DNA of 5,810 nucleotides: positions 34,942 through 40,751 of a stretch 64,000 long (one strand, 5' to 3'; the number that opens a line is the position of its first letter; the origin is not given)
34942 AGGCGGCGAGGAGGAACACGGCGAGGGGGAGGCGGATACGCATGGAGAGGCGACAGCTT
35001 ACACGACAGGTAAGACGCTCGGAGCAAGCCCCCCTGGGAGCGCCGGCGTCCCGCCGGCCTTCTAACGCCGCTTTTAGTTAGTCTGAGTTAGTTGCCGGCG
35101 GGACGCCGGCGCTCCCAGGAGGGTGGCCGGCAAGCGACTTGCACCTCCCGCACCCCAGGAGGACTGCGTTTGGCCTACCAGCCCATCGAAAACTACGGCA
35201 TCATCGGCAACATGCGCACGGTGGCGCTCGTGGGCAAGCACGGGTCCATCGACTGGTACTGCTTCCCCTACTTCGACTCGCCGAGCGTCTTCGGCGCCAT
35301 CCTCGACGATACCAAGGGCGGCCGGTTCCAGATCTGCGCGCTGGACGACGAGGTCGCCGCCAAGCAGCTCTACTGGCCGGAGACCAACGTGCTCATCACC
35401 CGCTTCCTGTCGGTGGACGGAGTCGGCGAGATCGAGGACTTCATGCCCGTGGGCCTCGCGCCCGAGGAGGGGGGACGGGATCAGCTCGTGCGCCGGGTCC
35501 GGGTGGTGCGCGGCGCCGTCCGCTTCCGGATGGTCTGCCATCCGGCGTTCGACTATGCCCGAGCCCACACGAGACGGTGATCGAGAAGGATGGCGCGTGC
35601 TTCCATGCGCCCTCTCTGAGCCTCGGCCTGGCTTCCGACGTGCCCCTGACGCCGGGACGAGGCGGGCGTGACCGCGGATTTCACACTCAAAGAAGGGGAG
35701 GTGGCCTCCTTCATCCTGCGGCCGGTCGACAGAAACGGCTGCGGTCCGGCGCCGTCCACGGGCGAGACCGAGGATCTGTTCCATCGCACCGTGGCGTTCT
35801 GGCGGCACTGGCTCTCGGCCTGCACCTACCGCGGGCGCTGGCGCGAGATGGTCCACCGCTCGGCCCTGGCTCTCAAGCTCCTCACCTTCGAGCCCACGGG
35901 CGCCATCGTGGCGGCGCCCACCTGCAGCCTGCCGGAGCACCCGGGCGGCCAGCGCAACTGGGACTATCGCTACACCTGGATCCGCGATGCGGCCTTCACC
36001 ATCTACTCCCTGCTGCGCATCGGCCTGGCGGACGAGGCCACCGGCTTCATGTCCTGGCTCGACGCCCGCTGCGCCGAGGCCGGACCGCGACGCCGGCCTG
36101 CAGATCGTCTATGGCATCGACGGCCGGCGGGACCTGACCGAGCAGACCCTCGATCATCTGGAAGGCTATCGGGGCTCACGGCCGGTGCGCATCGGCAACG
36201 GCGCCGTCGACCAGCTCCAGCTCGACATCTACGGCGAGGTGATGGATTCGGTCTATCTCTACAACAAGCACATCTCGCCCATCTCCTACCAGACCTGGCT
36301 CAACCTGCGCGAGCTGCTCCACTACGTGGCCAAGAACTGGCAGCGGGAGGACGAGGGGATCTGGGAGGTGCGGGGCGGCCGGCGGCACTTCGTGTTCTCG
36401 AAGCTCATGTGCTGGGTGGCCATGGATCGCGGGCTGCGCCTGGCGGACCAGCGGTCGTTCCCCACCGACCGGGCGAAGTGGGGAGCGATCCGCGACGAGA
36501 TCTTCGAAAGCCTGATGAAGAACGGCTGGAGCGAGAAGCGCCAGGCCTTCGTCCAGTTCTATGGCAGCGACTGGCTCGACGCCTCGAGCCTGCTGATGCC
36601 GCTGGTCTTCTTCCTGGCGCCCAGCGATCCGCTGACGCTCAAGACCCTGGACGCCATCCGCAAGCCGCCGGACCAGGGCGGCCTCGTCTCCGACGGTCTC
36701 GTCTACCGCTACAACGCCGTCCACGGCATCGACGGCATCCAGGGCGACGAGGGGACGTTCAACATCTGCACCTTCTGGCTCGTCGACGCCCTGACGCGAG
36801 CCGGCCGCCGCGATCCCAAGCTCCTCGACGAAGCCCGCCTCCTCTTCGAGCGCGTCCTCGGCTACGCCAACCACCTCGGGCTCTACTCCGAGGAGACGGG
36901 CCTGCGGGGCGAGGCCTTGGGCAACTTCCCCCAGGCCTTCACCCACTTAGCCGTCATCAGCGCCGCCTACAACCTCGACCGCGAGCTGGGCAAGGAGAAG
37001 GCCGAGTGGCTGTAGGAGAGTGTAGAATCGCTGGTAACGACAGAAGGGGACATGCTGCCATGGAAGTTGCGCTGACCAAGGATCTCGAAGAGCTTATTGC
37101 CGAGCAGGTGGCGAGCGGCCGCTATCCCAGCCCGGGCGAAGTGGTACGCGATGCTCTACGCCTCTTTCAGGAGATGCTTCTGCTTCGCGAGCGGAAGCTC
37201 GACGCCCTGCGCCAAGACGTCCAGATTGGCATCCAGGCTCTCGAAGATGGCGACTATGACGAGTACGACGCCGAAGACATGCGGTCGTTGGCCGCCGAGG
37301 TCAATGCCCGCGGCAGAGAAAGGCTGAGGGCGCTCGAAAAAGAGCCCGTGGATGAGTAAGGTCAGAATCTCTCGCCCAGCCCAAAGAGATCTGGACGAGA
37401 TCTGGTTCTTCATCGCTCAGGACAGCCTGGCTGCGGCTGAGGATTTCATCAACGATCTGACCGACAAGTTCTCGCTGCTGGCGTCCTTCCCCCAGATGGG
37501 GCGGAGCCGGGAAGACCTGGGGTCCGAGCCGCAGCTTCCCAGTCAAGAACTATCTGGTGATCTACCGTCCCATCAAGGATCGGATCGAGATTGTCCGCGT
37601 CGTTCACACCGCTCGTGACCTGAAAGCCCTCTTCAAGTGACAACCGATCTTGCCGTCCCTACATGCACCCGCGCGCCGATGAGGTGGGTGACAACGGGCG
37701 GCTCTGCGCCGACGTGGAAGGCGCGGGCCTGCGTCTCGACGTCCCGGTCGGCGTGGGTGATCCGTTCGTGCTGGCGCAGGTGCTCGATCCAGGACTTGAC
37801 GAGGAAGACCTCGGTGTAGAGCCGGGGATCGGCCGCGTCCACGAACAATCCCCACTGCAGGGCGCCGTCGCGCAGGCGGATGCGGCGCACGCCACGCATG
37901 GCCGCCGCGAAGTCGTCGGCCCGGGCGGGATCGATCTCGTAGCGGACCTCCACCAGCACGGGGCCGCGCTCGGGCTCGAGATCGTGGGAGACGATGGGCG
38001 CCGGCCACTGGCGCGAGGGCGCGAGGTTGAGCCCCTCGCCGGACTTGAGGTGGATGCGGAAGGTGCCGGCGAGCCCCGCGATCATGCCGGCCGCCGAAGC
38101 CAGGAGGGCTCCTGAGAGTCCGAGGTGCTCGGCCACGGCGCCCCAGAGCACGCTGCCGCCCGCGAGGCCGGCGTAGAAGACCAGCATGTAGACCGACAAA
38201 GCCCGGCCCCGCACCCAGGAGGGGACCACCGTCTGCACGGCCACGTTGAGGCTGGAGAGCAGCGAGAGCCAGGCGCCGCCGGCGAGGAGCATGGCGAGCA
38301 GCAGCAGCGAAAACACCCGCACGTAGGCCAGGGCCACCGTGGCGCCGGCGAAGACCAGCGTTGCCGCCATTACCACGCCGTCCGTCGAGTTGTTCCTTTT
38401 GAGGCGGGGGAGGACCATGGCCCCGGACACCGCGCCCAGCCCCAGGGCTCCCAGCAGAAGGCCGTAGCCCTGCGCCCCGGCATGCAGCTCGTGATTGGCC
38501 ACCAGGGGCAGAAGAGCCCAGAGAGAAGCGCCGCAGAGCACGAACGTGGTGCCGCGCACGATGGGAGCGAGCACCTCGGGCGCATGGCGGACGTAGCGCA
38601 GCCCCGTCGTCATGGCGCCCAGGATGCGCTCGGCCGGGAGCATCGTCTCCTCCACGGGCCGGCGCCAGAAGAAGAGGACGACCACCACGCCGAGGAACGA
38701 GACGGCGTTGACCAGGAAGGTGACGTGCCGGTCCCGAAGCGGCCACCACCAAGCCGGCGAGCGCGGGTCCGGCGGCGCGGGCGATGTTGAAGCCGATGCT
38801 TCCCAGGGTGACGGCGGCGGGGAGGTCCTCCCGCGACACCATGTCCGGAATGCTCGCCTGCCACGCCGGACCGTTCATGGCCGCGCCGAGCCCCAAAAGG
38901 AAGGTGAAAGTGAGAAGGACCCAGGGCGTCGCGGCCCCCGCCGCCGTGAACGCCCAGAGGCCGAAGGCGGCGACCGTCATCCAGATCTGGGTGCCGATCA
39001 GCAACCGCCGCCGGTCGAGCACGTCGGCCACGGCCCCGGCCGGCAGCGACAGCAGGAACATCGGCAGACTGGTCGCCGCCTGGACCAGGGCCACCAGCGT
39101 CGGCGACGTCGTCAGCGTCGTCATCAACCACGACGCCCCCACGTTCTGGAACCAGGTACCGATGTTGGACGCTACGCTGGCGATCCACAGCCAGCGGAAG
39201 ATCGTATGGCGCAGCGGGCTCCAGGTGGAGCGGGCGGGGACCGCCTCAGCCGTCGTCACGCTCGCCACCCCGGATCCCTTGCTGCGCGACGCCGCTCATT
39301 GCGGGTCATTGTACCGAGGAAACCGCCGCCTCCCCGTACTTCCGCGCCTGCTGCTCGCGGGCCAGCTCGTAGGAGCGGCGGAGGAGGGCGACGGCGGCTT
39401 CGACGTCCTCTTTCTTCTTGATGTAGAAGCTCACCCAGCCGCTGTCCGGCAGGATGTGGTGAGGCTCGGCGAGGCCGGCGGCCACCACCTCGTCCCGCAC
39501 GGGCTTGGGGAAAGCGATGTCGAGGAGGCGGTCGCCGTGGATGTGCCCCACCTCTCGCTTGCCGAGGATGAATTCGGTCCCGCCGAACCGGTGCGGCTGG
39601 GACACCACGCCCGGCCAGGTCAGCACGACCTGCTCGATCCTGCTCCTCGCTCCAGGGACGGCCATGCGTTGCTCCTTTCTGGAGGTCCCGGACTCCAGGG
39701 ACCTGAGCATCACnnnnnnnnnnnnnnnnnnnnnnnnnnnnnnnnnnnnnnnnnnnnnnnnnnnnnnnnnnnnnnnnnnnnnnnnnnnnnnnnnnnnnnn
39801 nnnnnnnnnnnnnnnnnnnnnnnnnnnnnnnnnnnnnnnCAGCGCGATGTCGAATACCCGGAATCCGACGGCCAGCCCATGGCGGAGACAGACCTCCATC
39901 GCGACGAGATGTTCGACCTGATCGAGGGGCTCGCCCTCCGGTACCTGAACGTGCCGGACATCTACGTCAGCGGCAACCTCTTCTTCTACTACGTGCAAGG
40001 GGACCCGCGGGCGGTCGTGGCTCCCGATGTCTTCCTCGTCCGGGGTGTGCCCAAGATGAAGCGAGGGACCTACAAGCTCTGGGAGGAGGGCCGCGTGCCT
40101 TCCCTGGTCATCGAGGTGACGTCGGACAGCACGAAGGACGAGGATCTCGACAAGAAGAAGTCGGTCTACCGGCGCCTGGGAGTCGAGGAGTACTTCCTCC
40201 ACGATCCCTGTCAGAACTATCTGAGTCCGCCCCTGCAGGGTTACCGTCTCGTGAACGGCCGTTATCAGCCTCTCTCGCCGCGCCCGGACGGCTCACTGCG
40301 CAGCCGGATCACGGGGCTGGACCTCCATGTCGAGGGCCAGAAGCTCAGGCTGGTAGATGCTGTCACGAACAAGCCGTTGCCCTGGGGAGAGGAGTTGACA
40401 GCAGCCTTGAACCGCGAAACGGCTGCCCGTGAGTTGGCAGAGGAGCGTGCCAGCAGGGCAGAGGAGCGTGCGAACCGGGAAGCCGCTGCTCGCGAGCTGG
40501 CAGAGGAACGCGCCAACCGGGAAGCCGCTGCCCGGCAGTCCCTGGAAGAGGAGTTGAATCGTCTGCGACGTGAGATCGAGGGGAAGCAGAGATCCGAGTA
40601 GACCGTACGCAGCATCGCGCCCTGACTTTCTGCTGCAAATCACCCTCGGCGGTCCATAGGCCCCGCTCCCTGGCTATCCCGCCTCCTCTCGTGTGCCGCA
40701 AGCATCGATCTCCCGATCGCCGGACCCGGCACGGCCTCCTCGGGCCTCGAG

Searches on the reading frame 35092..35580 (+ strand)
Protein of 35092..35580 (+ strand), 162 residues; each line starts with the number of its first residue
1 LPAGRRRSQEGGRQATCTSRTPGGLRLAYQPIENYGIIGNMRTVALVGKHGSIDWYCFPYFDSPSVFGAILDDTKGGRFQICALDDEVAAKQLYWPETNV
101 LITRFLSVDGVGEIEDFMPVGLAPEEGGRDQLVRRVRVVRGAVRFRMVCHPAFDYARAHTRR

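Call 97: search_protein_families(library=pfam, proteins=[window:35092-35580:+], max_evalue=0.001)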
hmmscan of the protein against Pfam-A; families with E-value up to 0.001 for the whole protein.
window:35092-35580:+ (162 aa): 1 family
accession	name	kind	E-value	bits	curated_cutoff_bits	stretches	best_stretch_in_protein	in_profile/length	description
PF19291.4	TREH_N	-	1.9e-16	60.4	23.1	1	30-160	13-133/211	Trehalase-like, N-terminal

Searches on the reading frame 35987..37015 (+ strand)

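Call 97: search_protein_families(library=pfam, proteins=[window:35987-37015:+], max_evalue=0.001)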
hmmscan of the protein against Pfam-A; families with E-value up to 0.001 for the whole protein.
window:35987-37015:+ (342 aa): 1 family
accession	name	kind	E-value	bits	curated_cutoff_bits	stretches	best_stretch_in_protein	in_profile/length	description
PF00723.27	Glyco_hydro_15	-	5.5e-57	194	22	1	37-328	79-427/427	Glycosyl hydrolases family 15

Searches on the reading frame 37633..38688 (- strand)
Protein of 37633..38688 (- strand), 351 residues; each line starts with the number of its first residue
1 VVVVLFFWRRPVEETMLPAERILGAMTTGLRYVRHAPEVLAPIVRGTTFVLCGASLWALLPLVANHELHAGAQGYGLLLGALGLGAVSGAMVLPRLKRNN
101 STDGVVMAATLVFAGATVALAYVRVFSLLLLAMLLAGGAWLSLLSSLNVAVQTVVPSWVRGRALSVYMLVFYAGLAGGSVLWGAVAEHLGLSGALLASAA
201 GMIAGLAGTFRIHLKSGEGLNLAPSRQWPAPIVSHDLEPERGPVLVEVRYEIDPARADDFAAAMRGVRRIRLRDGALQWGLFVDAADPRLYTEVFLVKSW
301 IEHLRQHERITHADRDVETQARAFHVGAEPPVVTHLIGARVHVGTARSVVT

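Call 97: search_protein_families(library=pfam, proteins=[window:37633-38688:-], max_evalue=0.001)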
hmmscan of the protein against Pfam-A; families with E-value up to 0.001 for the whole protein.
window:37633-38688:- (351 aa): 3 families
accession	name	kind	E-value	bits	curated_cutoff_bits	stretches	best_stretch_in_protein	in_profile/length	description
PF05977.19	MFS_3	-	1.5e-112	377.2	27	1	2-338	183-519/524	Transmembrane secretion effector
PF07690.21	MFS_1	-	2e-10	40.6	33.4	1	53-234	12-194/347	Major Facilitator Superfamily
PF03825.22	Nuc_H_symport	-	0.00024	20.7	25.9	0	36-128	302-393/400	Nucleoside H+ symporter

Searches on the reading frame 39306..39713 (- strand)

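Call 13: search_protein_families(library=pfam, proteins=[window:39306-39713:-], max_evalue=0.01)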
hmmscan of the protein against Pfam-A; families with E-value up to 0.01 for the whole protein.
window:39306-39713:- (135 aa): 1 family
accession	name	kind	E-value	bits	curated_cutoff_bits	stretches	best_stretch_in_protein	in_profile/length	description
PF17648.7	Luciferase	-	8.4e-23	80.8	23.7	1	52-114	1-63/63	Luciferase domain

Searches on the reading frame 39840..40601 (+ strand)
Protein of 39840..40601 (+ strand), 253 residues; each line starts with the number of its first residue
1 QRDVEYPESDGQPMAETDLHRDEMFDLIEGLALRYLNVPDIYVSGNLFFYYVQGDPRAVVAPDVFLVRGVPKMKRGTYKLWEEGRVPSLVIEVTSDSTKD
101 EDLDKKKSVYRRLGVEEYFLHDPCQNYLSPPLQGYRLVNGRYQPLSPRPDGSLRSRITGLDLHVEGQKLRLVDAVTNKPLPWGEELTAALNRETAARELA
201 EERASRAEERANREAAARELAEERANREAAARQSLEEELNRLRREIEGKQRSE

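Call 13: search_protein_families(library=pfam, proteins=[window:39840-40601:+], max_evalue=0.01)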
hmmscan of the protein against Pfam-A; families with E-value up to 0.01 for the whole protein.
window:39840-40601:+ (253 aa): 1 family
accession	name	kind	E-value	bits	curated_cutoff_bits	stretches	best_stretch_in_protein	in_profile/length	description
PF05685.18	Uma2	-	8.7e-18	64.8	27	1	18-152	30-156/172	Putative restriction endonuclease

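Call 75: search_protein_families(library=ncbifam, proteins=[window:39840-40601:+], max_evalue=1)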
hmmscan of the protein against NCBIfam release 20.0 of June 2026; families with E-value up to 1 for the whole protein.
window:39840-40601:+ (253 aa): 1 family
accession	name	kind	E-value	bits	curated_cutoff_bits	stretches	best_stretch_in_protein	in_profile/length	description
NF046106.1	ResusProRpf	equivalog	0.26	10.8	180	1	180-233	136-188/258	resuscitation-promoting factor Rpf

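Call 76: search_protein_families(library=padloc, proteins=[window:39840-40601:+], max_evalue=1)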
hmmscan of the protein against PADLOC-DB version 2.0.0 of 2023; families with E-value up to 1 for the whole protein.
window:39840-40601:+ (253 aa): 5 families
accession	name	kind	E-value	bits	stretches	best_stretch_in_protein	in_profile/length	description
PDLC04832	PDC-S03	-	1.8e-11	42.1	1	55-127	79-146/188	-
PDLC04833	PDC-S03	-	1.5e-09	35.6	1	52-128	88-166/207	-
PDLC04834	PDC-S03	-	3.8e-09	34.5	1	59-143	81-155/184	-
PDLC04835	PDC-S03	-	9.1e-05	20.1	1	79-123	103-146/207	-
PDLC04943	PDC-S17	-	0.00071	17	1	77-143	103-159/199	-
